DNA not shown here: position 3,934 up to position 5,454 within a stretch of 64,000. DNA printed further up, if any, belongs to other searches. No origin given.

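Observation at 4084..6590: Two tandem paralogous ~410-aa lipoproteins between btuB and btuF, candidate BtuG-like surface B12-capture proteins in a Myxococcota-like genome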

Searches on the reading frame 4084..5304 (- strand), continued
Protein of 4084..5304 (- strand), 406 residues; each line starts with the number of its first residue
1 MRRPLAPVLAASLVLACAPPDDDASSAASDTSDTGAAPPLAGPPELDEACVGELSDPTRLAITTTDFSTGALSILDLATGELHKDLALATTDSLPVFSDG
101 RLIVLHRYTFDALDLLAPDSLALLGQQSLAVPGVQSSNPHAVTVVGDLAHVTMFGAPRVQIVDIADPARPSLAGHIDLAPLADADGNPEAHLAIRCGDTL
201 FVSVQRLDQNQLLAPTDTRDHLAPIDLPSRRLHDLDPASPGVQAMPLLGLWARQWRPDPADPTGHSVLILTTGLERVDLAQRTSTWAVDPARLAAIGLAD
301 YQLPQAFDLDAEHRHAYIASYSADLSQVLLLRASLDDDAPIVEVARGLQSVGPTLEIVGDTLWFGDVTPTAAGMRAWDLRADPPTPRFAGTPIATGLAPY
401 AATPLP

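Call 43: find_related_loci(query=A1, collection=genome_contigs, flank=5000)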
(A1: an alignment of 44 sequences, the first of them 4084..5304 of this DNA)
Query A1 (406 aa) in genome_contigs; peptide patterns used: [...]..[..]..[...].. (x = any residue, [..] = any of these).
312 stretches matched a pattern; 140 encode a relative of the query (tblastn E <= 1e-3); the best 80 are kept; 79 distinct loci.
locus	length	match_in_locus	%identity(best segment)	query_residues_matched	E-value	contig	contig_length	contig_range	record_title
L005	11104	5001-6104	54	42-406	2e-113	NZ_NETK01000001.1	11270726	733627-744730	Nannocystis exedens strain DSM 71 utg0, whole genome shotgun sequence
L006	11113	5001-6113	55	39-406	4e-110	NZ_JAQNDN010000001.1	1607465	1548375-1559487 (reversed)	Nannocystis radixulma strain NCELM 000000Farrow, whole genome shotgun sequence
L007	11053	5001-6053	54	34-380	2e-109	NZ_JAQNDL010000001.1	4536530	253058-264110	Nannocystis bainbridge strain BB15-2 000000Farrow, whole genome shotgun sequence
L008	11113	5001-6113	53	39-406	2e-114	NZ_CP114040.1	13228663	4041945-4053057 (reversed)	Nannocystis punicea strain FL3 chromosome, complete genome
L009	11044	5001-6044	53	39-382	3e-106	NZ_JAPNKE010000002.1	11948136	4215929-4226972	Nannocystis pusilla strain Na p29 contig_2, whole genome shotgun sequence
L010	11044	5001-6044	53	39-382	9e-106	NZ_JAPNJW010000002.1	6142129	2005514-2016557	Nannocystis sp. RBIL2 ctg.s1.000001F, whole genome shotgun sequence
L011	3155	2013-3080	51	40-397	8e-106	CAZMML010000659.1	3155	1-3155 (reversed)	MAG TPA_asm: uncultured Nannocystis sp. isolate binchicken_co118_275 genome assembly, contig: NODE_50458_length_3155_cov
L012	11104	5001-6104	48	37-401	3e-97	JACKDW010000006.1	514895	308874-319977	MAG: Myxococcales bacterium isolate HK-STAS-MYXO-17 HK-STAS-MYXO-17_6, whole genome shotgun sequence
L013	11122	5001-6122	49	38-406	5e-97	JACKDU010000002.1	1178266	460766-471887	MAG: Myxococcales bacterium isolate HK-STAS-MYXO-15 HK-STAS-MYXO-15_2, whole genome shotgun sequence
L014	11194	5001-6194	45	16-406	3e-94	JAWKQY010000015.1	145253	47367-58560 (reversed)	MAG: Nannocystaceae bacterium isolate AC1.67 AC1.67.fa-15, whole genome shotgun sequence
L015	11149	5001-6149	46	18-406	6e-94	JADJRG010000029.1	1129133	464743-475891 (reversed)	MAG: Nannocystis sp. isolate Fred_18-Q3-R57-64_MAXAC.384 tig00350978-10-11289450, whole genome shotgun sequence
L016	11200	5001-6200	42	11-406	5e-89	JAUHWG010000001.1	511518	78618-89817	MAG: Polyangia bacterium isolate 2_bin.15 NODE_16_length_511518_cov_7.517948, whole genome shotgun sequence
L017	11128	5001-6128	44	38-406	2e-88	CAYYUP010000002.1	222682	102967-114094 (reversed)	MAG TPA_asm: uncultured Nannocystis sp. isolate binchicken_co67_189 genome assembly, contig: NODE_11_length_222682_cov_8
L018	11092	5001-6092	45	44-400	2e-83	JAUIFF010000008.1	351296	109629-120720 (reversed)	MAG: Polyangia bacterium isolate 8_bin.71 NODE_58_length_351296_cov_8.159052, whole genome shotgun sequence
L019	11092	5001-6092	43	44-400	1e-80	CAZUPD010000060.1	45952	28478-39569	MAG TPA_asm: uncultured Nannocystaceae bacterium isolate SRP334346_co1_110 genome assembly, contig: NODE_861_length_4595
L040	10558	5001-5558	36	58-249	2e-22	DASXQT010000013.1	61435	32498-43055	MAG TPA_asm: Candidatus Eisenbacteria bacterium isolate SMAG_U4620 k141_949218, whole genome shotgun sequence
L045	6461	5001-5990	30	62-400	2e-24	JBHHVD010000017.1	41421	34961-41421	MAG: Candidatus Krumholzibacteriia bacterium isolate S.4.sp3_bin.33 NODE_218_length_41421_cov_6.364454, whole genome sho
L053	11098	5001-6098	28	1-400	1e-20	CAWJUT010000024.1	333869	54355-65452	MAG: uncultured delta proteobacterium isolate MFD00962.bin.2.109 genome assembly, contig: contig_72627, whole genome sho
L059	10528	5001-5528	34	62-247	7e-20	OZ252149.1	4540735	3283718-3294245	MAG: Candidatus Latescibacterota bacterium isolate 5250bc21-db7e-4a39-8016-0dfc5ffc07cb genome assembly, chromosome: 1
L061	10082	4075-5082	29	58-405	1e-19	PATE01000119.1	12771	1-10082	MAG: Gemmatimonadetes bacterium isolate SAT162 MHASMcontig_477027, whole genome shotgun sequence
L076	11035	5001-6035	27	56-400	9e-17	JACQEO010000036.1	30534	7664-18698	MAG: Deltaproteobacteria bacterium isolate NC_groundwater_1023_Pr1_S-0.65um_68_39 Montesol18_Sp65_coassembly_scaffold_54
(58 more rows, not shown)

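Call 50: search_protein_families(library=pfam, alignment_id=A3, max_evalue=1)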
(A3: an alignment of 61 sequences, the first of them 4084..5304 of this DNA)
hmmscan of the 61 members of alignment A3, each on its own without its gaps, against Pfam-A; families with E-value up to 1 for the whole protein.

A. member 1, window:4084-5304:- (406 aa): 1 family
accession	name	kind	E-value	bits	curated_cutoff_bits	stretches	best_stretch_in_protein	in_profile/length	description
PF08309.17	LVIVD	-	0.12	12.2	20.2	1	142-176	7-40/42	LVIVD repeat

B. families by the number of members that match (of 61 scanned): 47 families (the first 25 are shown)
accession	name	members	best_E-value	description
PF13860.13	FlgD_ig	13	5.8e-10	FlgD Ig-like domain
PF18962.6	Por_Secre_tail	6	7.7e-06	Secretion system C-terminal sorting domain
PF16819.11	DUF5074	5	0.00039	Domain of unknown function (DUF5074)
PF01436.27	NHL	5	0.00074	NHL repeat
PF05096.18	Glu_cyclase_2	4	0.0074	Glutamine cyclotransferase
PF10282.15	Lactonase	2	0.0034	Lactonase, 7-bladed beta-propeller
PF10647.15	Gmad1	2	0.0062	Lipoprotein LpqB beta-propeller domain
PF02239.22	Cytochrom_D1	2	0.007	Cytochrome D1 heme domain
PF06832.18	BiPBP_C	2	0.018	Penicillin-Binding Protein C-terminus Family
PF10029.15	DUF2271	2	0.055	Predicted periplasmic protein (DUF2271)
PF01344.31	Kelch_1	2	0.066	Kelch motif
PF21959.2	DUF6923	2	0.076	Repeat of unknown function (DUF6923)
PF25210.1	Kelch_FKB95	2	0.16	FKB95, Kelch-repeats domain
PF13948.11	DUF4215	1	7.4e-06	Domain of unknown function (DUF4215)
PF21783.3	YNCE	1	1.5e-05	YNCE-like beta-propeller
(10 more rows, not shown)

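Call 61: search_protein_families(library=ncbifam, proteins=[L040:4926-6332:+, L045:4893-6317:+, L061:3964-5400:+, L059:4872-6314:+, L002:9209-9943:+, L003:9221-9949:+, L053:1826-2878:+], max_evalue=0.01)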
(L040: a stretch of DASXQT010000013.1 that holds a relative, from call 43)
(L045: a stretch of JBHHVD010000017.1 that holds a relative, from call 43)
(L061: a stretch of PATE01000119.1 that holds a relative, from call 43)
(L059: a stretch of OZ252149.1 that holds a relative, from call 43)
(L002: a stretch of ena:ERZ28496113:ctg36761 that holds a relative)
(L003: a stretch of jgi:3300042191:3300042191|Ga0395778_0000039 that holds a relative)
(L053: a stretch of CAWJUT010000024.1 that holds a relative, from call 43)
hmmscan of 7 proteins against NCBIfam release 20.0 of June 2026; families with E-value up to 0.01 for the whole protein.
L040:4926-6332:+ (469 aa): 8 families
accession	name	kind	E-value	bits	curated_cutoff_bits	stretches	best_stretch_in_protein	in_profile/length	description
NF005176.1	PRK06655.1-1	equivalog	4.7e-08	33.2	230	1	401-457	94-150/197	flagellar hook assembly protein FlgD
NF009276.0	PRK12633.1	equivalog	3.6e-06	26.9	383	1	391-454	115-179/234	flagellar basal body rod modification protein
TIGR04183.1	Por_Secre_tail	domain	6.4e-05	22.9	23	1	386-466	2-70/72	T9SS type A sorting domain-containing protein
NF009277.0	PRK12634.1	equivalog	8.5e-05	22.7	333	1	399-455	117-173/221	flagellar basal body rod modification protein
NF052323.1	T9SSA_dep_M6i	equivalog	0.0024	15.9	600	1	386-453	961-1023/1043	T9SS-dependent M6-like inactivated metalloprotease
NF052228.1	T9SS_PorZ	equivalog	0.0053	15.2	260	1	406-469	697-757/757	type IX secretion system anionic LPS delivery protein PorZ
NF009452.0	PRK12812.1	equivalog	0.0077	15.5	258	0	406-455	154-205/289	flagellar basal body rod modification protein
NF033707.1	T9SS_sortase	equivalog_domain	0.0078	13.9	420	0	386-455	1002-1076/1095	type IX secretion system sortase PorU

L045:4893-6317:+ (475 aa): 5 families
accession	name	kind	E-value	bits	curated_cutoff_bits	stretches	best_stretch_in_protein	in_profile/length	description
TIGR04183.1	Por_Secre_tail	domain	4.1e-07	29.9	23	1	392-472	2-70/72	T9SS type A sorting domain-containing protein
NF033707.1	T9SS_sortase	equivalog_domain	1e-05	23.4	420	1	390-464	1000-1079/1095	type IX secretion system sortase PorU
NF052323.1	T9SSA_dep_M6i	equivalog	0.00017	19.7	600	1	391-464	960-1028/1043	T9SS-dependent M6-like inactivated metalloprotease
NF005176.1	PRK06655.1-1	equivalog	0.00085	19.3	230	1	408-463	95-150/197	flagellar hook assembly protein FlgD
NF038113.1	T9SSA_dep_M36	equivalog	0.0014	16.8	885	1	391-473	795-868/869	T9SS-dependent M36 family metallopeptidase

L061:3964-5400:+ (479 aa): 6 families
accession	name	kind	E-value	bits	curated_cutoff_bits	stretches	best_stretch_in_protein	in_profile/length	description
TIGR04183.1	Por_Secre_tail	domain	2.1e-08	34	23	1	396-475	1-69/72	T9SS type A sorting domain-containing protein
NF005176.1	PRK06655.1-1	equivalog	3.1e-06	27.3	230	1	412-467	95-150/197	flagellar hook assembly protein FlgD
NF033707.1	T9SS_sortase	equivalog_domain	6.7e-06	24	420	1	396-464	1001-1075/1095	type IX secretion system sortase PorU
NF009276.0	PRK12633.1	equivalog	0.00027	20.7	383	1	408-464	123-179/234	flagellar basal body rod modification protein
NF038113.1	T9SSA_dep_M36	equivalog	0.005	15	885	1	379-475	781-866/869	T9SS-dependent M36 family metallopeptidase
NF052228.1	T9SS_PorZ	equivalog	0.0089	14.5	260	0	384-465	661-741/757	type IX secretion system anionic LPS delivery protein PorZ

L059:4872-6314:+ (481 aa): 4 families
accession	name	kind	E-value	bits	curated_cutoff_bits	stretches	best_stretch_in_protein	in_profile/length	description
TIGR04183.1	Por_Secre_tail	domain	1.5e-05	24.9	23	1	396-478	2-70/72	T9SS type A sorting domain-containing protein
NF033707.1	T9SS_sortase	equivalog_domain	1.6e-05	22.7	420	1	377-467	983-1076/1095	type IX secretion system sortase PorU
NF005176.1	PRK06655.1-1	equivalog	0.00014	21.8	230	1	414-479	95-160/197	flagellar hook assembly protein FlgD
NF009276.0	PRK12633.1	equivalog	0.0097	15.6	383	0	388-468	101-181/234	flagellar basal body rod modification protein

L002:9209-9943:+ (244 aa): 1 family
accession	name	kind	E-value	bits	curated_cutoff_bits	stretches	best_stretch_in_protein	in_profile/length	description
NF033170.0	lipo_LIC13355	subfamily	1.1e-06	28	120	1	89-200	79-214/273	LIC_13355 family lipoprotein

L003:9221-9949:+ (242 aa): 1 family
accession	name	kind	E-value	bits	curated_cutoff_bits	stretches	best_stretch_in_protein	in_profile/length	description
NF033170.0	lipo_LIC13355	subfamily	1.2e-13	50.9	120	1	46-160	38-157/273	LIC_13355 family lipoprotein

L053:1826-2878:+ (351 aa): 1 family
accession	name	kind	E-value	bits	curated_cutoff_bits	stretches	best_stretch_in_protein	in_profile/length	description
NF033170.0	lipo_LIC13355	subfamily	1.3e-07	31.1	120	1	103-179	78-156/273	LIC_13355 family lipoprotein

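Call 62: search_protein_families(library=pfam, proteins=[L002:9209-9943:+, L003:9221-9949:+, L053:1826-2878:+, L076:1805-2833:+, L040:4926-6332:+, L061:3964-5400:+], max_evalue=0.1)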
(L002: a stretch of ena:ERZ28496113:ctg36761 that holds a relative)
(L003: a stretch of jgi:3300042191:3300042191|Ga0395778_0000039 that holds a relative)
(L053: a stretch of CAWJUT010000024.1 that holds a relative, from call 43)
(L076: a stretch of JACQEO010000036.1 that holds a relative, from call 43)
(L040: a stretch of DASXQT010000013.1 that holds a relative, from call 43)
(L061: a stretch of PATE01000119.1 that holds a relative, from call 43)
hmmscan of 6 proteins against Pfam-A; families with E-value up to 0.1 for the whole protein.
L002:9209-9943:+ (244 aa): 0 families

L003:9221-9949:+ (242 aa): 0 families

L053:1826-2878:+ (351 aa): 0 families

L076:1805-2833:+ (343 aa): 0 families

L040:4926-6332:+ (469 aa): 3 families
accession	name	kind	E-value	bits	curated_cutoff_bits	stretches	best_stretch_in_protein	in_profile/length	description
PF13860.13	FlgD_ig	-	2.1e-09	37.7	27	1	395-454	13-73/79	FlgD Ig-like domain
PF18962.6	Por_Secre_tail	-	0.0064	17.2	27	1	386-464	2-72/75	Secretion system C-terminal sorting domain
PF14258.12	DUF4350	-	0.054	14.2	30.4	0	110-273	16-139/181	Domain of unknown function (DUF4350)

L061:3964-5400:+ (479 aa): 2 families
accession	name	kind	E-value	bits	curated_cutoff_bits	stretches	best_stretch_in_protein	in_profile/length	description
PF13860.13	FlgD_ig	-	8.1e-10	39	27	1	404-464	13-73/79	FlgD Ig-like domain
PF18962.6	Por_Secre_tail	-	1.2e-05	26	27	1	396-475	1-73/75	Secretion system C-terminal sorting domain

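Call 74: list_cluster_members(proteins=[P0092, P0110, P0143, P0145, P0179, P0184, P0204, P0215, P0128, P0199])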
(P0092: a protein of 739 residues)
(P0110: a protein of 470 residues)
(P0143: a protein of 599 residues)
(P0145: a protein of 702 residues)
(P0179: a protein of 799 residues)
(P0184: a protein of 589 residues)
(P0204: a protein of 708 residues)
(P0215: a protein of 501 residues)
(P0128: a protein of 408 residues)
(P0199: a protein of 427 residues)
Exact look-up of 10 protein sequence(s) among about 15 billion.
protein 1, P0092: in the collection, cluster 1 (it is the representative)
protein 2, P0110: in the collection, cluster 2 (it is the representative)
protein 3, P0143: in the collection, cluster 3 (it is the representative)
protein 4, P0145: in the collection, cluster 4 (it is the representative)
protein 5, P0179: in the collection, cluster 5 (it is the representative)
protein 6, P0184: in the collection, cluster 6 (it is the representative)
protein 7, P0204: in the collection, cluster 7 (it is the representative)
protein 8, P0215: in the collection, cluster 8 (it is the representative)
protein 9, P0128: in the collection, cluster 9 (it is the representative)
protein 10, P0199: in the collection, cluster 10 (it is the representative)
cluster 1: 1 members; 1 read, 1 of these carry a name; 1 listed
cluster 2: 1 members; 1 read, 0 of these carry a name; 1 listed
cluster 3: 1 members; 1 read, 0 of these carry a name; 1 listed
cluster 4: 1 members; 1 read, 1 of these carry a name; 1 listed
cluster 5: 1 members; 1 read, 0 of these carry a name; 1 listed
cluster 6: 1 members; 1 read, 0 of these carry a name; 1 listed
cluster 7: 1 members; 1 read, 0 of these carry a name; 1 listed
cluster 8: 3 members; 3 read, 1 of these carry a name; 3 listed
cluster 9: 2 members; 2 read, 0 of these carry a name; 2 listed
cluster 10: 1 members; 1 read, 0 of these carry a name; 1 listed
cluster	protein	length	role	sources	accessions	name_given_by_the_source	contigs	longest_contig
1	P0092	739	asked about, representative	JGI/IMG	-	type IV secretory pathway component VirB8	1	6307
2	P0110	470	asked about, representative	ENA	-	-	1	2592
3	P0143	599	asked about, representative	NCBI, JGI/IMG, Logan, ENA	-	-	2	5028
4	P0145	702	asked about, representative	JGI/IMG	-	cysteine-rich repeat protein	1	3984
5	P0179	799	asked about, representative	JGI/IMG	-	-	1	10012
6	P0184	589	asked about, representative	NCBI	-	-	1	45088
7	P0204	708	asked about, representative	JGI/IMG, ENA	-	-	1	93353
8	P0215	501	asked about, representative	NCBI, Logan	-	-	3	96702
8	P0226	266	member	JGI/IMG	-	hypothetical protein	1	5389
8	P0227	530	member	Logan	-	-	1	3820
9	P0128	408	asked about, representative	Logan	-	-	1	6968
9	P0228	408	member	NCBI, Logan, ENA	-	-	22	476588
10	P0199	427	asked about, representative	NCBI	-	-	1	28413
